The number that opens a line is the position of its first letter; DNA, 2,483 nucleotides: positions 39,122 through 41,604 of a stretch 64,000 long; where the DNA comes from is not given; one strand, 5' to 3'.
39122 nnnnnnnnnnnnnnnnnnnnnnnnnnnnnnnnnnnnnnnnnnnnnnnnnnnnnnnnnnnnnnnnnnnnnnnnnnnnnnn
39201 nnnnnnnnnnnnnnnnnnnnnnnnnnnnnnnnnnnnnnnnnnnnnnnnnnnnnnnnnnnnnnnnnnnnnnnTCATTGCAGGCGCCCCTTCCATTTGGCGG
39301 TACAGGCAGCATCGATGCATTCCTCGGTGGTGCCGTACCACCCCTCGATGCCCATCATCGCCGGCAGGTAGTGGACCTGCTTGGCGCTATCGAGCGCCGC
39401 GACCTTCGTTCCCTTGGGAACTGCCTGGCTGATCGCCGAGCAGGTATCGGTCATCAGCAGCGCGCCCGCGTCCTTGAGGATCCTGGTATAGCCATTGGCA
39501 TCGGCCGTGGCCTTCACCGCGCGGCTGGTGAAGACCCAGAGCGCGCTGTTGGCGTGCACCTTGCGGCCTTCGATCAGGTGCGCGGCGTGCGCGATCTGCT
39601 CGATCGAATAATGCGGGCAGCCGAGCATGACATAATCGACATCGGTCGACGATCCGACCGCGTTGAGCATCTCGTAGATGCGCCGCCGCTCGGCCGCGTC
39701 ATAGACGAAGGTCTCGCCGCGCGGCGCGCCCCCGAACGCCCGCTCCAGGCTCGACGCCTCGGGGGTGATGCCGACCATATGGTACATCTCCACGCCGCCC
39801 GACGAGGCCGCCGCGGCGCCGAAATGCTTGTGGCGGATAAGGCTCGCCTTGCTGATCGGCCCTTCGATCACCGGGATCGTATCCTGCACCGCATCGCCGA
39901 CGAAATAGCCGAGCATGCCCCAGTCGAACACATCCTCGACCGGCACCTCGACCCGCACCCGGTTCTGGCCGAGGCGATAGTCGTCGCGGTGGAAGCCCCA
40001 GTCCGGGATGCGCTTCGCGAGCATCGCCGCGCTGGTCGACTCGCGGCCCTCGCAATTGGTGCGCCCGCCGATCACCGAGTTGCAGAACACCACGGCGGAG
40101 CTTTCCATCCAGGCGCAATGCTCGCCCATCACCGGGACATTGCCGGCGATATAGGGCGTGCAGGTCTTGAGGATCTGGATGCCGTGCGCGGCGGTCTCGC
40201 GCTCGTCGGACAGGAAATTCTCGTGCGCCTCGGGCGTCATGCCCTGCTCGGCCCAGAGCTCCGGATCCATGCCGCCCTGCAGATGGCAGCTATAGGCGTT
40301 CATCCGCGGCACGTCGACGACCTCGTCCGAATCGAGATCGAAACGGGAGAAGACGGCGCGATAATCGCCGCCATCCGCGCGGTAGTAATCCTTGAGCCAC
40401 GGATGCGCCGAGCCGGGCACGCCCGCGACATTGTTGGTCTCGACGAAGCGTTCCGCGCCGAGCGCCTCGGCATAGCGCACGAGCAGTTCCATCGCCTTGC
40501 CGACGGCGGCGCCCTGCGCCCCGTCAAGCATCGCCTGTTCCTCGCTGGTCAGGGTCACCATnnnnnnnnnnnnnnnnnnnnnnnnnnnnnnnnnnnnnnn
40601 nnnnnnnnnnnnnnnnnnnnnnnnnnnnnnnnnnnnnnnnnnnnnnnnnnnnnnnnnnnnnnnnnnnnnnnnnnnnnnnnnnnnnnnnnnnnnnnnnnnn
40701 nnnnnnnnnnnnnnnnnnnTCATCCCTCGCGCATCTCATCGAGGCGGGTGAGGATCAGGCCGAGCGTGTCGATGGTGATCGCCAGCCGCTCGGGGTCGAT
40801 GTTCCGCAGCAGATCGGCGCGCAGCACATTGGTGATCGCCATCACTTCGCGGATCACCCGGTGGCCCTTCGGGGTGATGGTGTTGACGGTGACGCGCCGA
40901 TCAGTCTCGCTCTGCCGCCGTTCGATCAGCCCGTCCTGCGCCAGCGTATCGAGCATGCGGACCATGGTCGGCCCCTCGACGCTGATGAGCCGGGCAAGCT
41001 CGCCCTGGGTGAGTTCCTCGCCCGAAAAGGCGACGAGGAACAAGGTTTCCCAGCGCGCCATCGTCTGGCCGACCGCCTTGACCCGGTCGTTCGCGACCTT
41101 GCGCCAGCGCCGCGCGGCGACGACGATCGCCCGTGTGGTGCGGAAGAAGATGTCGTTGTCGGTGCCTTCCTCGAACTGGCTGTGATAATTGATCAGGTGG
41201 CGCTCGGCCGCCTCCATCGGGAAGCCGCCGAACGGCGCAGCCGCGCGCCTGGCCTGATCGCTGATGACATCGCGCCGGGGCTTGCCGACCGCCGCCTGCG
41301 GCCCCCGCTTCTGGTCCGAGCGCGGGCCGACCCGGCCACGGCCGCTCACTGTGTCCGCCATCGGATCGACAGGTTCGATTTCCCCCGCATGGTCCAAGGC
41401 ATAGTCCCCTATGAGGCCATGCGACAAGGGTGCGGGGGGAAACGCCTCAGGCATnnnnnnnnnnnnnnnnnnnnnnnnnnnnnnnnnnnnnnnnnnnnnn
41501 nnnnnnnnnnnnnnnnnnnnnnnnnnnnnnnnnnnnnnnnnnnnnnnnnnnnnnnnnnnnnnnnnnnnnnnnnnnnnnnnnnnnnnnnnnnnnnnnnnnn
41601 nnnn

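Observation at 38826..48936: Uncharacterised catabolic regulon built on split aconitase X, a divergent IlvD dehydratase and an FAD oxidoreductase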

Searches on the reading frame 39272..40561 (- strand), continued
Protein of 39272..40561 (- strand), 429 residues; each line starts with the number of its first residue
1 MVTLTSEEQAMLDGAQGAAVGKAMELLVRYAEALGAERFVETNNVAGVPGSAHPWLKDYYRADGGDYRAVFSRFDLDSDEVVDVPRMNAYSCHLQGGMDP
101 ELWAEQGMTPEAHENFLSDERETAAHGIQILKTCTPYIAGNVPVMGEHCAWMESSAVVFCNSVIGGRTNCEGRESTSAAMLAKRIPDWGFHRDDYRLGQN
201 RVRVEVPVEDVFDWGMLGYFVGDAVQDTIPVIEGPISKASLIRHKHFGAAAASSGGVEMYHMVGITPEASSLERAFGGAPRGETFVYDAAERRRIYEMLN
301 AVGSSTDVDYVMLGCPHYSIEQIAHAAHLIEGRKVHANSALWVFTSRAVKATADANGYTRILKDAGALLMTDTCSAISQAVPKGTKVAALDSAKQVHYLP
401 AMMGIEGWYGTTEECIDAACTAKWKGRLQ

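Call 63: search_protein_families(library=pfam, proteins=[L106:12242-13216:+, L106:13298-13957:+, L106:13785-15062:+, L106:15068-16093:-, L102:1256-3001:-, L102:3098-4036:+, L102:4197-5606:-, L102:15284-16210:-, L102:16146-17027:+, L102:19704-21053:+], max_evalue=0.0001)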
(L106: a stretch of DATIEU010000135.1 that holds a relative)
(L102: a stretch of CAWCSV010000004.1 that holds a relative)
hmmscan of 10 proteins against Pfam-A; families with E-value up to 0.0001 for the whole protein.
L106:12242-13216:+ (324 aa): 1 family
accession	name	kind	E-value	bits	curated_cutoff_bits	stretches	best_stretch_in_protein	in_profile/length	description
PF13640.12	2OG-FeII_Oxy_3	-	9e-12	46.2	27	1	214-317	2-98/98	2OG-Fe(II) oxygenase superfamily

L106:13298-13957:+ (219 aa): 1 family
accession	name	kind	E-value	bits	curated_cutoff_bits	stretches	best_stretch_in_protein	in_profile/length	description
PF03737.21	RraA-like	-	3.8e-44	151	24.5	1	21-167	2-151/152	Aldolase/RraA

L106:13785-15062:+ (425 aa): 1 family
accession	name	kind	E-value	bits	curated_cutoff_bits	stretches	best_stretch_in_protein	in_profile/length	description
PF04303.18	PrpF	-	1.5e-110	370.1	27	1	66-418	2-371/371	PrpF protein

L106:15068-16093:- (341 aa): 5 families
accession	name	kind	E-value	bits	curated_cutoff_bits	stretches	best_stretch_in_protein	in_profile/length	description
PF07719.23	TPR_2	-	2.8e-09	36.8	27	0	82-107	7-32/34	Tetratricopeptide repeat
PF14559.12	TPR_19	-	1.5e-06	28.9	25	0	90-142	5-57/68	Tetratricopeptide repeat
PF13432.12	TPR_16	-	2.9e-06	28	32.7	0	12-74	10-63/65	Tetratricopeptide repeat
PF23914.1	TPR_CcmH_CycH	-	3.6e-05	24.1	42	0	58-130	66-141/158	Cytochrome c-type biogenesis protein H TPR domain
PF13431.12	TPR_17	-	4.2e-05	23.9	24.4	0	99-130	2-33/34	Tetratricopeptide repeat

L102:1256-3001:- (581 aa): 7 families
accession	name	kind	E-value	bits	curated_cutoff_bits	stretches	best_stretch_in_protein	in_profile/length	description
PF08275.17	DNAG_N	-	8.8e-39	133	26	1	120-246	2-128/128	DNA primase catalytic core, N-terminal domain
PF01807.25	Zn_ribbon_DnaG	-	5.5e-32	109.9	24.9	1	3-96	5-96/98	CHC2 zinc finger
PF13155.12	Toprim_2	-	1.8e-21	76.7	22.1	1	256-341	1-88/88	Toprim-like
PF13662.12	Toprim_4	-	1.8e-17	63.7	25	1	256-329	4-84/85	Toprim domain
PF01751.28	Toprim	-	2.2e-10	41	23.1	1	256-330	3-95/96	Toprim domain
PF10410.14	DnaB_bind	-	1.5e-09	38.4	20.6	1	362-414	3-55/56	DnaB-helicase binding domain of primase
PF13362.12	Toprim_3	-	1.3e-06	29.1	27.2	1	255-347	2-95/95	Toprim domain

L102:3098-4036:+ (312 aa): 2 families
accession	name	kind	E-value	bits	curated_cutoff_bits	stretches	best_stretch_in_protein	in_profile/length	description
PF02423.21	OCD_Mu_crystall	-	5.3e-72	242.9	24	1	7-310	9-307/314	Ornithine cyclodeaminase/mu-crystallin family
PF01488.26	Shikimate_DH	-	2e-09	38.1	24.3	1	121-213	7-97/138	Shikimate / quinate 5-dehydrogenase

L102:4197-5606:- (469 aa): 0 families

L102:15284-16210:- (308 aa): 1 family
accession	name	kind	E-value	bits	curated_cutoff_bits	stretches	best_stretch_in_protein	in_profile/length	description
PF00892.27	EamA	-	2.2e-35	122.3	28.2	2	16-146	4-133/135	EamA-like transporter family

L102:16146-17027:+ (293 aa): 0 families

L102:19704-21053:+ (449 aa): 0 families

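Call 92: find_encoding_contigs(protein=P0125, flank=8000, max_places=2)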
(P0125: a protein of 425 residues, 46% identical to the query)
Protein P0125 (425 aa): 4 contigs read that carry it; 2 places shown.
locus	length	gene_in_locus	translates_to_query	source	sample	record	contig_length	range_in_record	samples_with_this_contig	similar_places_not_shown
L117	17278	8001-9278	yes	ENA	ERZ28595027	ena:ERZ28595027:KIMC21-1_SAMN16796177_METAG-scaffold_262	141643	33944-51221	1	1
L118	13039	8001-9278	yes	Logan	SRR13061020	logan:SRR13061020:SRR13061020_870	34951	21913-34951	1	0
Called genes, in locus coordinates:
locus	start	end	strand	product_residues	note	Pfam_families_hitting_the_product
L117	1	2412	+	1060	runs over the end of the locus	PF00990:GGDEF (weak), PF00563:EAL, PF00990:GGDEF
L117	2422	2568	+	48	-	-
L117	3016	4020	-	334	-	PF00356:LacI, PF00532:Peripla_BP_1, PF13377:Peripla_BP_3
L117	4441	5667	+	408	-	PF01306:LacY_symp, PF03825:Nuc_H_symport, PF07690:MFS_1, PF12832:MFS_1_like, PF07690:MFS_1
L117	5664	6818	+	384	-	PF01244:Peptidase_M19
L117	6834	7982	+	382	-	PF01244:Peptidase_M19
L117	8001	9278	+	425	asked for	PF04412:AcnX, PF28403:AcnX_2nd, PF28406:AcnX_3rd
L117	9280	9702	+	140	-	PF01989:AcnX_swivel_put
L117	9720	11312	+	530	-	PF00474:SSF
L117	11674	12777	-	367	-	PF04055:Radical_SAM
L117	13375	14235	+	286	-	PF02588:YitT_membrane, PF10035:DUF2179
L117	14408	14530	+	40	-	-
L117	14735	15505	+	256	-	PF08220:HTH_DeoR, PF08279:HTH_11, PF00455:DeoRC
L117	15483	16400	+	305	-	PF00294:PfkB, PF08543:Phos_pyr_kin (weak)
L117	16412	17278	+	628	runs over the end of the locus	PF00359:PTS_EIIA_2, PF02302:PTS_IIB, PF25554:PTS_EIIB_BC_N, PF02378:PTS_EIIC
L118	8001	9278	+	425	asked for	PF04412:AcnX, PF28403:AcnX_2nd, PF28406:AcnX_3rd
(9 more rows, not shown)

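Call 93: find_encoding_contigs(protein=P0129, flank=8000, max_places=2)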
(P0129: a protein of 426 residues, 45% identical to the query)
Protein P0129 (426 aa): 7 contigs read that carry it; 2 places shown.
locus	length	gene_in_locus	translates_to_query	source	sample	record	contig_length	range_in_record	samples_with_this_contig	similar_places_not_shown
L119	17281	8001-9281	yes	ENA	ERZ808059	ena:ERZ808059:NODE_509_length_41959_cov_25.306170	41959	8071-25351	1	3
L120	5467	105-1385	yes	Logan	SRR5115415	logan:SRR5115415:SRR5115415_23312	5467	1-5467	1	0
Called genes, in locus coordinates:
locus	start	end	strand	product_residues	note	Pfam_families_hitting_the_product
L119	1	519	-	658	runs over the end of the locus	PF00005:ABC_tran, PF13304:AAA_21 (faint)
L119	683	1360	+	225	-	PF00072:Response_reg, PF00486:Trans_reg_C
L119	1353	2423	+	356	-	PF00672:HAMP, PF00512:HisKA, PF02518:HATPase_c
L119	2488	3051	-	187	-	PF00440:TetR_N (weak)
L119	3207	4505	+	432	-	PF01979:Amidohydro_1, PF07969:Amidohydro_3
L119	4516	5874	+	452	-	PF07690:MFS_1, PF13347:MFS_2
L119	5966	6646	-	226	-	PF00440:TetR_N, PF17929:TetR_C_34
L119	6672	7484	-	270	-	PF00106:adh_short, PF01370:Epimerase (weak), PF08659:KR (weak), PF13460:NAD_binding_10 (faint), PF13561:adh_short_C2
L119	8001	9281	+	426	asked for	PF04412:AcnX, PF28403:AcnX_2nd, PF28406:AcnX_3rd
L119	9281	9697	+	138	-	PF01989:AcnX_swivel_put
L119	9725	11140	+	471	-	PF01494:FAD_binding_3, PF01946:Thi4 (weak), PF00890:FAD_binding_2 (weak), PF01134:GIDA, PF01266:DAO (weak), PF03486:HI0933_like (faint), PF07992:Pyr_redox_2 (weak), PF12831:FAD_oxidored, +1 more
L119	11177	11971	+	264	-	PF16481:DUF5058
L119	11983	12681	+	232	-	-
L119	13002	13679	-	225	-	PF00440:TetR_N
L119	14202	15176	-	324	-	PF20529:DUF6744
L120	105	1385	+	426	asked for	PF04412:AcnX, PF28403:AcnX_2nd, PF28406:AcnX_3rd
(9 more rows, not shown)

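Call 94: find_encoding_contigs(protein=P0131, flank=8000, max_places=2)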
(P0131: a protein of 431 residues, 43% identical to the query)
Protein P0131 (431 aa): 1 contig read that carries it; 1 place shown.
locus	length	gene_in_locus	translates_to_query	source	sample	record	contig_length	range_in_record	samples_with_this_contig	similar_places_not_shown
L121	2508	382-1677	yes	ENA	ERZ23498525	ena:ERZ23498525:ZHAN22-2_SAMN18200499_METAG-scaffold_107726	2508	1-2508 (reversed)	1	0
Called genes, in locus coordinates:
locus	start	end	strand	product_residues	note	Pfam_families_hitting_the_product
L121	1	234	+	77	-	?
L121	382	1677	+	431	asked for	PF04412:AcnX, PF28403:AcnX_2nd, PF28406:AcnX_3rd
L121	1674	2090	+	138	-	PF01989:AcnX_swivel_put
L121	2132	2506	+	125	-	?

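Call 96: search_protein_families(library=ncbifam, proteins=[L106:13298-13957:+, L106:13785-15062:+, L106:12242-13216:+, L106:11282-12190:+, L102:6590-8704:+, L117:5664-6818:+, L026:6695-8923:-], max_evalue=1e-10)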
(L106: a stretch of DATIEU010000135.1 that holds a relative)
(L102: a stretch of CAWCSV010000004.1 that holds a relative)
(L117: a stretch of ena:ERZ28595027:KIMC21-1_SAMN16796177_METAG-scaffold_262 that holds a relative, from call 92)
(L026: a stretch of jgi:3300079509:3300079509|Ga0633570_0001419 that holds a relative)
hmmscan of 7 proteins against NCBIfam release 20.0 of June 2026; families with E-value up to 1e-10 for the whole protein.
L106:13298-13957:+ (219 aa): 9 families
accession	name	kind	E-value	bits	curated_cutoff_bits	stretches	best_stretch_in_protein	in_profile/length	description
NF006731.0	PRK09262.1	equivalog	4.2e-112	373.2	179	1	2-218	11-227/229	4-carboxy-4-hydroxy-2-oxoadipate aldolase/oxaloacetate decarboxylase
TIGR02798.1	ligK_PcmE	equivalog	2.6e-105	351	304.5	1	2-218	5-221/222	4-carboxy-4-hydroxy-2-oxoadipate aldolase/oxaloacetate decarboxylase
NF004850.0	PRK06201.1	subfamily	5.7e-50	169.9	231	1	5-200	13-208/222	hypothetical protein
NF006093.0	PRK08245.1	subfamily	6.5e-34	117.4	208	1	63-212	78-228/240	hypothetical protein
NF005442.0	PRK07028.1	equivalog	9.7e-31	106.8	593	1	13-199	231-415/430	bifunctional hexulose-6-phosphate synthase/ribonuclease regulator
NF009399.0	PRK12764.1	equivalog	4.6e-21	75.4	444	1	66-212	340-487/501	fumarylacetoacetate hydrolase family protein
NF006875.0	PRK09372.1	equivalog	3.1e-15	56.3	136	1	28-171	14-156/161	ribonuclease E activity regulator RraA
TIGR01935.1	NOT-MenG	subfamily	4.4e-15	55.8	123.8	1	25-167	7-148/150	RraA family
NF009134.0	PRK12487.1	equivalog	2.4e-14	53.4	196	1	44-169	30-154/161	putative 4-hydroxy-4-methyl-2-oxoglutarate aldolase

L106:13785-15062:+ (425 aa): 2 families
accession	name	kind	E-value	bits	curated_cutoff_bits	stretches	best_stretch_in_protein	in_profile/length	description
NF033377.1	OMA_tautomer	equivalog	8.3e-163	541.3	440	1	73-417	1-348/349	4-oxalomesaconate tautomerase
TIGR02334.1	prpF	equivalog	5.4e-63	213.1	440.55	1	65-420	3-388/390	2-methylaconitate cis-trans isomerase PrpF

L106:12242-13216:+ (324 aa): 0 families

L106:11282-12190:+ (302 aa): 3 families
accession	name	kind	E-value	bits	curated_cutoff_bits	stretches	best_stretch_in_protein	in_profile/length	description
NF007104.0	PRK09553.1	equivalog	4.2e-40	137.7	313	1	108-287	91-276/282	taurine dioxygenase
NF045815.1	Neo-PentlctneFsynPtlD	equivalog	7.7e-29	100.9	550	1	12-281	11-283/301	neopentalenolactone/pentalenolactone F synthase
NF049937.1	CMthFAOxDecarbScoE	equivalog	2e-15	56.7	400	1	110-267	96-267/295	(3R)-3-[(carboxymethyl)amino]fatty acid oxygenase/decarboxylase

L102:6590-8704:+ (704 aa): 1 family
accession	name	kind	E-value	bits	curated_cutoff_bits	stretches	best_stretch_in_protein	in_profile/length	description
NF007511.0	PRK10115.1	equivalog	2.8e-51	174.8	1313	1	90-697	71-673/686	oligopeptidase B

L117:5664-6818:+ (384 aa): 0 families

L026:6695-8923:- (742 aa): 0 families

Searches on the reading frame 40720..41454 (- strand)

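Call 3: search_protein_families(library=pfam, proteins=[window:40720-41454:-])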
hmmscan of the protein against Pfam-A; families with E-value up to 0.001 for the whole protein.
window:40720-41454:- (244 aa): 6 families
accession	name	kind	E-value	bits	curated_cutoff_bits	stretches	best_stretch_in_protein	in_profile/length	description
PF01047.28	MarR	-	1e-12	48.2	24.6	1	131-188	2-58/59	MarR family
PF12802.13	MarR_2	-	1.6e-11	44.6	27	1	132-187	5-60/61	MarR family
PF13463.12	HTH_27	-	7.1e-06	26.6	22.2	1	136-197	7-68/68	Winged helix DNA-binding domain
PF13545.12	HTH_Crp_2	-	0.0001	22.7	27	1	148-180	23-56/70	Crp-like helix-turn-helix domain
PF25213.1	HVO_A0261_N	-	0.00022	21.5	35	1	141-209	18-79/86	HVO_A0261 N-terminal domain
PF09339.16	HTH_IclR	-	0.0007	19.8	22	0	144-180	15-51/52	IclR helix-turn-helix domain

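Call 4: search_protein_families(library=ncbifam, proteins=[window:40720-41454:-])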
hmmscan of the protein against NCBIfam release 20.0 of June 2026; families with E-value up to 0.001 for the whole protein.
window:40720-41454:- (244 aa): 13 families
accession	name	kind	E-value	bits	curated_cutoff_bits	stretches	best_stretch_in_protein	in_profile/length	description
NF002926.0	PRK03573.1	equivalog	8.7e-19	67.9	120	1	114-226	13-125/144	transcriptional regulator SlyA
TIGR02337.1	HpaR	equivalog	2.1e-08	34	121.2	1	128-225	24-120/130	homoprotocatechuate degradation operon regulator HpaR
NF052438.1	TransRegRv0880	equivalog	2.6e-08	33.8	220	1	138-239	40-140/143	Rv0880 family HTH-type transcriptional regulator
NF045593.1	bilirub_TF_BilQ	equivalog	3.8e-08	33.1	125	1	149-223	46-120/135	bilirubin utilization transcriptional regulator BilQ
NF008565.1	PRK11512.1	equivalog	1.9e-07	31.2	240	1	107-225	15-133/144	multiple antibiotic resistance transcriptional regulator MarR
NF053777.1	Saro0803TransReg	equivalog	2.1e-06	27.5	200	1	124-207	29-111/140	Saro_0803 family transcriptional regulator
NF008122.0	PRK10870.1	equivalog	4.5e-06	26.5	157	1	163-242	87-166/176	transcriptional repressor MprA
NF050133.1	TransRegFabT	equivalog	1e-05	25.8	200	1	146-240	42-136/138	fatty acid biosynthesis transcriptional regulator FabT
NF052638.1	TransRegOhrRVib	equivalog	6e-05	22.8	200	1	139-215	43-119/141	transcriptional regulator OhrR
NF047395.1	TransRegLtdR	equivalog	0.00023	20.9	250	1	110-207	27-125/166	transcriptional regulator LdtR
NF038251.1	AdcR_fam_Zn_TF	equivalog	0.00024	21.4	175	1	140-203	42-105/143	zinc-dependent MarR family transcriptional regulator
TIGR04472.1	reg_rSAM_mob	hypoth_equivalog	0.00034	20.7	240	1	164-214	62-112/141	radical SAM mobile pair system MarR family transcriptional regulator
NF007339.0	PRK09834.1-1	equivalog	0.00037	19.9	299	1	135-192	27-83/271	DNA-binding transcriptional regulator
